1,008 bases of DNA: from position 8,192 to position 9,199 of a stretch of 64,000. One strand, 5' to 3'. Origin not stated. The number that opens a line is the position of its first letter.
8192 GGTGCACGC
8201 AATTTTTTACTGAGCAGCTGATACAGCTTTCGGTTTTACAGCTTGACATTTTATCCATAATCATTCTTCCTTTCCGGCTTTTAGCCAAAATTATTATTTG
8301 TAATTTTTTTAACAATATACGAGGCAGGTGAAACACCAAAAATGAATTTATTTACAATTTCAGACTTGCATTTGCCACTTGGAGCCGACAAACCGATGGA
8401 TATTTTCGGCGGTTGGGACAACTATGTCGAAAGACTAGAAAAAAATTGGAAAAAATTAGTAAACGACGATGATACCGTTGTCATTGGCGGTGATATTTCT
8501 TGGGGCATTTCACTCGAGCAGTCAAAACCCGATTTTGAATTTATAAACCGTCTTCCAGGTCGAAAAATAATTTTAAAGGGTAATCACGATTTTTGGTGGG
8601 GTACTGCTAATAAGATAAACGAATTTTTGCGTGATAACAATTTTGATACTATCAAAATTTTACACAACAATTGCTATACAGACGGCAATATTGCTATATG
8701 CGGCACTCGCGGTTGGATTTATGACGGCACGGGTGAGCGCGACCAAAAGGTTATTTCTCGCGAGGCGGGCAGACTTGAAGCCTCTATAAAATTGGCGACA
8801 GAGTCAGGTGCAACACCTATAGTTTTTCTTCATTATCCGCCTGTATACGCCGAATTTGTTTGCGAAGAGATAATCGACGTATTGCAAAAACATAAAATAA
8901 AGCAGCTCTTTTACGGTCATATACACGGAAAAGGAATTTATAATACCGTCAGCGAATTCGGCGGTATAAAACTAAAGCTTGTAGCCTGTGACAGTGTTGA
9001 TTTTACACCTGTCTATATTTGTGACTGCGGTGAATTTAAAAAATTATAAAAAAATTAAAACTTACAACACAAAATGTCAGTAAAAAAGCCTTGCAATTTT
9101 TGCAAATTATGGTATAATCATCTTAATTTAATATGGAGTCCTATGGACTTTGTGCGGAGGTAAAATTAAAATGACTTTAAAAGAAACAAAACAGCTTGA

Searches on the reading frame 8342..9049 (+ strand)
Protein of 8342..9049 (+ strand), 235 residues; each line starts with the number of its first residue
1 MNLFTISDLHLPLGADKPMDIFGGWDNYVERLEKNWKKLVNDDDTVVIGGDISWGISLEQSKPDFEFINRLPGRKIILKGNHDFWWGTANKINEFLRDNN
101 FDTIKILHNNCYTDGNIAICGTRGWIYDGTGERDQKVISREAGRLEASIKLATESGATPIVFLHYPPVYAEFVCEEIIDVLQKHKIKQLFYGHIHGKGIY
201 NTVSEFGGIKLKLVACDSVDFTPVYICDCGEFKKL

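Call 72: search_protein_families(library=pfam, proteins=[window:8342-9049:+], max_evalue=1e-8)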
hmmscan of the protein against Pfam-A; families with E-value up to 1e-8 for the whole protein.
window:8342-9049:+ (235 aa): 1 family
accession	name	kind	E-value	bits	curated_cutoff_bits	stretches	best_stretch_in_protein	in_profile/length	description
PF00149.33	Metallophos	-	8.7e-13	49.6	21.5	1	4-196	4-190/191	Calcineurin-like phosphoesterase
